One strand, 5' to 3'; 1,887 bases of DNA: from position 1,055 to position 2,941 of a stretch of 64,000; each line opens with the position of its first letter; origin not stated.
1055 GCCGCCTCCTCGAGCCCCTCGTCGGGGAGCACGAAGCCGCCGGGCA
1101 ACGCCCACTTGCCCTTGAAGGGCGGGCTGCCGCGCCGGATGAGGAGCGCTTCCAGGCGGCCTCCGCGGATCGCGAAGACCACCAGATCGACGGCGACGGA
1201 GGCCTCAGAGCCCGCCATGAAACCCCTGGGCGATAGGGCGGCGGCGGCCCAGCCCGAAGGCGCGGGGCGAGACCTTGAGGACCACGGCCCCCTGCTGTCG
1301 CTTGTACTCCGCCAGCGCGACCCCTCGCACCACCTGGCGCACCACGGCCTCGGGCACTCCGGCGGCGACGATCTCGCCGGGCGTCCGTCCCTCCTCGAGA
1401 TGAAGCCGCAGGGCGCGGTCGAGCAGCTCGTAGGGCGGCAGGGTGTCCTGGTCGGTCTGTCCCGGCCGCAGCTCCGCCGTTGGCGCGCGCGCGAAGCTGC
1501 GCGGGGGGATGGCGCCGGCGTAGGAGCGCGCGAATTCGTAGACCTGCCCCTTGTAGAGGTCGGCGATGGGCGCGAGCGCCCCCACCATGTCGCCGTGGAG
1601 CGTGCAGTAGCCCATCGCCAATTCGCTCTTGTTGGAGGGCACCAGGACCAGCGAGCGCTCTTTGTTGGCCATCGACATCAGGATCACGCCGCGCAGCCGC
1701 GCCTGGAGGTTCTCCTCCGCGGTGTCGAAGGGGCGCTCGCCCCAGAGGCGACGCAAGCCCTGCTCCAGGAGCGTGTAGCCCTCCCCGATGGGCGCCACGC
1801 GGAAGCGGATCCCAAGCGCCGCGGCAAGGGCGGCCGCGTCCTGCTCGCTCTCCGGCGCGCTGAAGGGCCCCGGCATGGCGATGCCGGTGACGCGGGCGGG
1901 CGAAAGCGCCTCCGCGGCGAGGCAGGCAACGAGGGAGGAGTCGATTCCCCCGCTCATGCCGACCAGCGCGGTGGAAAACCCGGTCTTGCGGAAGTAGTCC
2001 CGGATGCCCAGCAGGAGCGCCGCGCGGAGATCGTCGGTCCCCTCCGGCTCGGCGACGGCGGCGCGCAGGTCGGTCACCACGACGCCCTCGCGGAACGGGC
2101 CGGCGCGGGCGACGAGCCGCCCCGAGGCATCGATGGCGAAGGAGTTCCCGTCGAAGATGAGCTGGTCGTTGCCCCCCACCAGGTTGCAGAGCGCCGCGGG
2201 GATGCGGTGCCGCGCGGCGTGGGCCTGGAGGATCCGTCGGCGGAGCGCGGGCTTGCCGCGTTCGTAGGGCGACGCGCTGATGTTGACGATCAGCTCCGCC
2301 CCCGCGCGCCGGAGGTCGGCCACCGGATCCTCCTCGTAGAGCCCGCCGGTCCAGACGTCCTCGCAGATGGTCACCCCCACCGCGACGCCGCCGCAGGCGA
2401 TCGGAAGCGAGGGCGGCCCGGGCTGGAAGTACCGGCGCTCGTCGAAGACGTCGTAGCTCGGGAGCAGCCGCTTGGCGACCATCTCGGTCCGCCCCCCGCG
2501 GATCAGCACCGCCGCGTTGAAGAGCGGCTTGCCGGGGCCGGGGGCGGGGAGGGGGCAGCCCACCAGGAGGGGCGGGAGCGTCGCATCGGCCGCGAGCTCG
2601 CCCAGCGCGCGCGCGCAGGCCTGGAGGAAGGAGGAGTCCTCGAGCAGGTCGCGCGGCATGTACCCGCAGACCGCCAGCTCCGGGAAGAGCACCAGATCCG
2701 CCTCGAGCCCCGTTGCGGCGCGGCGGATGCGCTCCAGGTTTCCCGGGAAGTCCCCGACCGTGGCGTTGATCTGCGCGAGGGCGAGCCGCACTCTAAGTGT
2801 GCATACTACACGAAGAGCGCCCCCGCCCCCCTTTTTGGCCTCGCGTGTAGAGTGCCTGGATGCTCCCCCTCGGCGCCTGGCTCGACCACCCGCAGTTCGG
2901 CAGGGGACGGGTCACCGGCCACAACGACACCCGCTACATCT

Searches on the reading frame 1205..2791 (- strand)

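Call 59: search_protein_families(library=pfam, proteins=[window:1205-2791:-], max_evalue=0.001)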
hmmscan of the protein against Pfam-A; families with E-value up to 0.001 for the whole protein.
window:1205-2791:- (528 aa): 3 families
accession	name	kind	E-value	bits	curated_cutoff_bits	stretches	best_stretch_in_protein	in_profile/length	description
PF02540.23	NAD_synthase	-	7.9e-67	225.4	21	1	259-500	5-241/242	NAD synthase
PF00795.27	CN_hydrolase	-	3.7e-24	85.9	23.2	1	2-245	1-249/256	Carbon-nitrogen hydrolase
PF00733.27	Asn_synthase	-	0.00041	20.5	21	1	279-328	24-72/354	Asparagine synthase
